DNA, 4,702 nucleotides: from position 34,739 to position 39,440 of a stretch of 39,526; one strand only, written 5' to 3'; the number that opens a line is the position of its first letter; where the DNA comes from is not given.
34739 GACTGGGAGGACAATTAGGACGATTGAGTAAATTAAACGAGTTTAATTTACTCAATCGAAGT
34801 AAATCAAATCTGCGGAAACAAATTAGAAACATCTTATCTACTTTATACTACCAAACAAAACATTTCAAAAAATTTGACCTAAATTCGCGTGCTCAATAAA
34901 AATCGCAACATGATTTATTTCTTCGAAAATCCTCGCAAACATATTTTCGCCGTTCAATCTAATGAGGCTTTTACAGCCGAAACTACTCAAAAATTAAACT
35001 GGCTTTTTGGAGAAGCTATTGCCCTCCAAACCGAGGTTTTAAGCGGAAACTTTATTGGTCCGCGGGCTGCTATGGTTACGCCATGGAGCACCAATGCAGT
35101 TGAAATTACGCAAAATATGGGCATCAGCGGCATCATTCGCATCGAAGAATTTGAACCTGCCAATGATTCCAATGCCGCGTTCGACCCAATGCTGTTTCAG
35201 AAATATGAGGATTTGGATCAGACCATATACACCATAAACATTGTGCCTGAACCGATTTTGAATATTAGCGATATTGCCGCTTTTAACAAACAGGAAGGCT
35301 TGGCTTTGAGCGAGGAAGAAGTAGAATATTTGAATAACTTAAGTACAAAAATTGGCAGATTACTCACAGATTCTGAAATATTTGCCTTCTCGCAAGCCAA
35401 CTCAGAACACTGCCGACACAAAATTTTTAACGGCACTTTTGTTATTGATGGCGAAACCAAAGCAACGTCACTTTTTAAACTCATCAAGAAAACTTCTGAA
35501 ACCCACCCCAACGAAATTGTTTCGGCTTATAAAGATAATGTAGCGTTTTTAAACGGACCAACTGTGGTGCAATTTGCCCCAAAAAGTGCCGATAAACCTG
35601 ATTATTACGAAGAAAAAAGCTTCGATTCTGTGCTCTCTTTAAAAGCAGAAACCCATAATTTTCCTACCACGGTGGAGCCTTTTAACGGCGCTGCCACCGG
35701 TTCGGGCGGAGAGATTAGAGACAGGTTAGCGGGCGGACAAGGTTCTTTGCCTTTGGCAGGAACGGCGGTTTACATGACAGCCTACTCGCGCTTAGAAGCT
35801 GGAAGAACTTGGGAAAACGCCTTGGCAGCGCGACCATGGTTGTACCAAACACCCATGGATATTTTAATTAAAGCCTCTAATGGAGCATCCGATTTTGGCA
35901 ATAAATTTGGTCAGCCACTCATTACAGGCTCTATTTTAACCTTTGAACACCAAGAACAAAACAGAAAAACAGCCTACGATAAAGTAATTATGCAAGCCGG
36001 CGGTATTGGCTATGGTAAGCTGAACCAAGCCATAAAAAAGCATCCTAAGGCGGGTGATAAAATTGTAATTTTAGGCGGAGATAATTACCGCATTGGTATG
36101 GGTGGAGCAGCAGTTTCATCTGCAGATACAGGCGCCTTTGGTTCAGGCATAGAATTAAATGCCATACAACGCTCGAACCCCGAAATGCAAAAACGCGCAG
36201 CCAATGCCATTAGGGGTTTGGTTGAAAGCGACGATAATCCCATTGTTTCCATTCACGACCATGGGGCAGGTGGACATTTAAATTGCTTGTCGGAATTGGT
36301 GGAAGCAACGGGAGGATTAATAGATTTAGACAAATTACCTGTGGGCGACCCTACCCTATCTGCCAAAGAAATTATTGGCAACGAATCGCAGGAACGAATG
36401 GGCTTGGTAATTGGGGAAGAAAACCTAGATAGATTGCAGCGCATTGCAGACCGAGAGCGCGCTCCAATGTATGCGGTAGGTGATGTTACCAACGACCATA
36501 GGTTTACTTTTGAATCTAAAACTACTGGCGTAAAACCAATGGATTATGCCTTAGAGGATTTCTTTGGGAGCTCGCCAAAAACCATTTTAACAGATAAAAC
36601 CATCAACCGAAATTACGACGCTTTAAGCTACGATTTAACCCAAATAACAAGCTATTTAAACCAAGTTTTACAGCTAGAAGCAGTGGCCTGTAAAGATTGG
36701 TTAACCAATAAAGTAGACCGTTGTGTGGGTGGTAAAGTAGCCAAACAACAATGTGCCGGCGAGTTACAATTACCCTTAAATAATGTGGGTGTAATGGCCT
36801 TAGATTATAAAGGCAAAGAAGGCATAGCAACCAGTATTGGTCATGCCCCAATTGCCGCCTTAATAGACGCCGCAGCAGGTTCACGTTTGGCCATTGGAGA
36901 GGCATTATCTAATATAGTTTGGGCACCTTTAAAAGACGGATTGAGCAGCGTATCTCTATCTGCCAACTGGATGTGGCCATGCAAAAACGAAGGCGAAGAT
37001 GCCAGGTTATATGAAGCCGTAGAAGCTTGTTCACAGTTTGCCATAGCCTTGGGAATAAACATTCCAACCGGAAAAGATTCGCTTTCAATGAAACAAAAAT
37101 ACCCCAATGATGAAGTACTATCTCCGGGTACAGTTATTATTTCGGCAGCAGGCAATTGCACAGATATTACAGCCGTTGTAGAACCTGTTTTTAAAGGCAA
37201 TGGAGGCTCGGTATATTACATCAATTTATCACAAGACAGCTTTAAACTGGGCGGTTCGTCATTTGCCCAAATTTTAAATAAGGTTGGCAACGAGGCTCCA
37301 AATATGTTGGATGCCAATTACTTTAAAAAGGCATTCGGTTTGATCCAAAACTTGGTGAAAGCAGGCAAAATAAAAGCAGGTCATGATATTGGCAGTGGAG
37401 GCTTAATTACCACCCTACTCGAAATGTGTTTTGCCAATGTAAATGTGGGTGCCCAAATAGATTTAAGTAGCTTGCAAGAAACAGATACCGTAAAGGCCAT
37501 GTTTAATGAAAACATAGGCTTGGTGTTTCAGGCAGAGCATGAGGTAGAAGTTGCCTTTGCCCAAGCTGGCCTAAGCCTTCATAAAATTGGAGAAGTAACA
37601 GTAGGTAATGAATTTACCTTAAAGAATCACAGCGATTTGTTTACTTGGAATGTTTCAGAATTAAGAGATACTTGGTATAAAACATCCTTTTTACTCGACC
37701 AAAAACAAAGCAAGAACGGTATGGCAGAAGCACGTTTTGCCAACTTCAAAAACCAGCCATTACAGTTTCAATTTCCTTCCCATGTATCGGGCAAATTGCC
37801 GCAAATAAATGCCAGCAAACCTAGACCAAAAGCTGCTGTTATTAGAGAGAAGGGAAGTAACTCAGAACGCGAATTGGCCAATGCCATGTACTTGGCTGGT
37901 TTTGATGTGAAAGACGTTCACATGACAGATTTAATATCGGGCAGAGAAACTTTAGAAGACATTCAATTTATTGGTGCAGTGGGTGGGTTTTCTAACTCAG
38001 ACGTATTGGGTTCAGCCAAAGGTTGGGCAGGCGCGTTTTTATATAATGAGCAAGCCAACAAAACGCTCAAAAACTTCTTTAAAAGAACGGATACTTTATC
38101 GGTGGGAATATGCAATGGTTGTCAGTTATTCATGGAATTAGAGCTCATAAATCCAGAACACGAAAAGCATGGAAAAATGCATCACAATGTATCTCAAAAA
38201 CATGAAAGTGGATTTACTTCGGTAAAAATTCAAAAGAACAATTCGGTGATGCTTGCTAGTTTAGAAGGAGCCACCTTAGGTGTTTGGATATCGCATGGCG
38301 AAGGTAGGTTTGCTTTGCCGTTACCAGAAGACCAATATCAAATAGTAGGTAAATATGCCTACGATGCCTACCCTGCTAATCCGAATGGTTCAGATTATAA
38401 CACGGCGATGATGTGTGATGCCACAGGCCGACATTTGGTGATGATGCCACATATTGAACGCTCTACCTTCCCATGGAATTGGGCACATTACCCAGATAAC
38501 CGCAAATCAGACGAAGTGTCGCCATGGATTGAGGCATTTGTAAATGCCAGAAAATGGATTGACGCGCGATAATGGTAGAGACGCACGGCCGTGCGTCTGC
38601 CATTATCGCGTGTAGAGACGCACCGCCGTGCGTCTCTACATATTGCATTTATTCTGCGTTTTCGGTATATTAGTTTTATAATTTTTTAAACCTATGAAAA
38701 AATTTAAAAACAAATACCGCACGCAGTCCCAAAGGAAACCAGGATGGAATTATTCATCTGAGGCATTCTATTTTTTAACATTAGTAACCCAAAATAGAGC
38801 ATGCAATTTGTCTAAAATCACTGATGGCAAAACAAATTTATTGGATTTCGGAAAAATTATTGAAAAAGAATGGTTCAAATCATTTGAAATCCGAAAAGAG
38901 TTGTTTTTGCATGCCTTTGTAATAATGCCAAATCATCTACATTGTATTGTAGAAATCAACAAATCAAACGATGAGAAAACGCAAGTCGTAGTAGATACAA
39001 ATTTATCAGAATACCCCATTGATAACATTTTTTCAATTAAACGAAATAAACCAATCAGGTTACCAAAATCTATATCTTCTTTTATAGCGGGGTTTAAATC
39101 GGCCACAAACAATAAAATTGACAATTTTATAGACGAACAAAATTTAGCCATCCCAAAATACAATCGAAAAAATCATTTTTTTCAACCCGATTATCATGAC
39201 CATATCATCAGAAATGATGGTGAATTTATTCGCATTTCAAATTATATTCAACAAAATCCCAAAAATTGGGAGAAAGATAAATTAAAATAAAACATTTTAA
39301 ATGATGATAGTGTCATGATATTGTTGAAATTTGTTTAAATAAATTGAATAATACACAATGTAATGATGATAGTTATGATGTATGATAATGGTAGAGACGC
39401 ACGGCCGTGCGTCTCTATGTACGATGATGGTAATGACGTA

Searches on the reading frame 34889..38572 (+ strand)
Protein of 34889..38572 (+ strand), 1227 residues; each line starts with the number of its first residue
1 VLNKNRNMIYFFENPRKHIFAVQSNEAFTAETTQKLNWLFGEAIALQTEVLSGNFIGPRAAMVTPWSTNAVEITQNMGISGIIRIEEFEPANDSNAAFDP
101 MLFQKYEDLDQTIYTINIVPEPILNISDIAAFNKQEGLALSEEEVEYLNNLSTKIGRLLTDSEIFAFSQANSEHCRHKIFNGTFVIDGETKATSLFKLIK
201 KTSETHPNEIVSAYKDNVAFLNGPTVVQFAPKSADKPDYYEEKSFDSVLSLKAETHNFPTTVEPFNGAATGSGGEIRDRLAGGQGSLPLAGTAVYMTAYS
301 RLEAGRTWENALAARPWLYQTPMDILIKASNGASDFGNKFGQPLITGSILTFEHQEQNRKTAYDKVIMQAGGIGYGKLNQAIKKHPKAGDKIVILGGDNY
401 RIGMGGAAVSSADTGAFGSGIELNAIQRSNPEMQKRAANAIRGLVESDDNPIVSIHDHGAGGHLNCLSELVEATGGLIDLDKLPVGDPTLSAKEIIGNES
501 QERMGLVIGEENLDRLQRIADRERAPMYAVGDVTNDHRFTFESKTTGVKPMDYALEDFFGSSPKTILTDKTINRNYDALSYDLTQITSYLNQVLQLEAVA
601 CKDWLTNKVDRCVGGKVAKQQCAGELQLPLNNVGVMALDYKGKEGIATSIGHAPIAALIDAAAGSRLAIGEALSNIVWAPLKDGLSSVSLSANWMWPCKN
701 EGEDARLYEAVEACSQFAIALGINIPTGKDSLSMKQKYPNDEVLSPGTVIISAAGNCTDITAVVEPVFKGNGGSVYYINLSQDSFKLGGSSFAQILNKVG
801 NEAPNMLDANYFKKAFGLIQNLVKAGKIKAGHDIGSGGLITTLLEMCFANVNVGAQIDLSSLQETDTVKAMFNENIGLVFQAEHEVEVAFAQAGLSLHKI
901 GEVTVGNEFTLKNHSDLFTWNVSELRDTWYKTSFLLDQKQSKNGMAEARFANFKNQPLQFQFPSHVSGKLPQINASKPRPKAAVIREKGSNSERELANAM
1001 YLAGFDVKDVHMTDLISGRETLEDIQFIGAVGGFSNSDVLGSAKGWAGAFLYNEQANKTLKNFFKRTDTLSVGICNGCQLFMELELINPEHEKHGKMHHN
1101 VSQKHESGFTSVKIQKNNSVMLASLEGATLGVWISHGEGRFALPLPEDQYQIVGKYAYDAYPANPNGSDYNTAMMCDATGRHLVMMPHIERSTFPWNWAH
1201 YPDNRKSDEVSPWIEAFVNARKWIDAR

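Call 4: search_protein_families(library=pfam, proteins=[window:34889-38572:+], max_evalue=0.01)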
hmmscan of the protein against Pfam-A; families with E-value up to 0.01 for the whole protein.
window:34889-38572:+ (1227 aa): 5 families
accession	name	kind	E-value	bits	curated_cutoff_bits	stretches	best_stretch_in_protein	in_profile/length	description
PF13507.12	GATase_5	-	3e-81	272.8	27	1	979-1224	1-260/260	CobB/CobQ-like glutamine amidotransferase domain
PF22689.1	FGAR-AT_PurM_N-like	-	3.9e-47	160.4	27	1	602-754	2-158/160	FGAR-AT PurM_N-like domain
PF02769.27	AIRS_C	-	9e-37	127.1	23.1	2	387-541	1-153/156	AIR synthase related protein, C-terminal domain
PF18072.6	FGAR-AT_linker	-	3.9e-19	69.3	26.6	1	129-178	1-50/50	Formylglycinamide ribonucleotide amidotransferase linker domain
PF18076.6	FGAR-AT_N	-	2.1e-08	34.6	26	1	18-87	2-73/115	Formylglycinamide ribonucleotide amidotransferase N-terminal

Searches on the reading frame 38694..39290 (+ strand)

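Call 85: search_protein_families(library=pfam, proteins=[window:38694-39290:+], max_evalue=0.001)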
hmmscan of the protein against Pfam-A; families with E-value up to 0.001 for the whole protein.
window:38694-39290:+ (198 aa): 1 family
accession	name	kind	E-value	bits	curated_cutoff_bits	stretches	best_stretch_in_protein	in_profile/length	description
PF01797.21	Y1_Tnp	-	6e-07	30.1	23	0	125-188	63-121/121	Transposase IS200 like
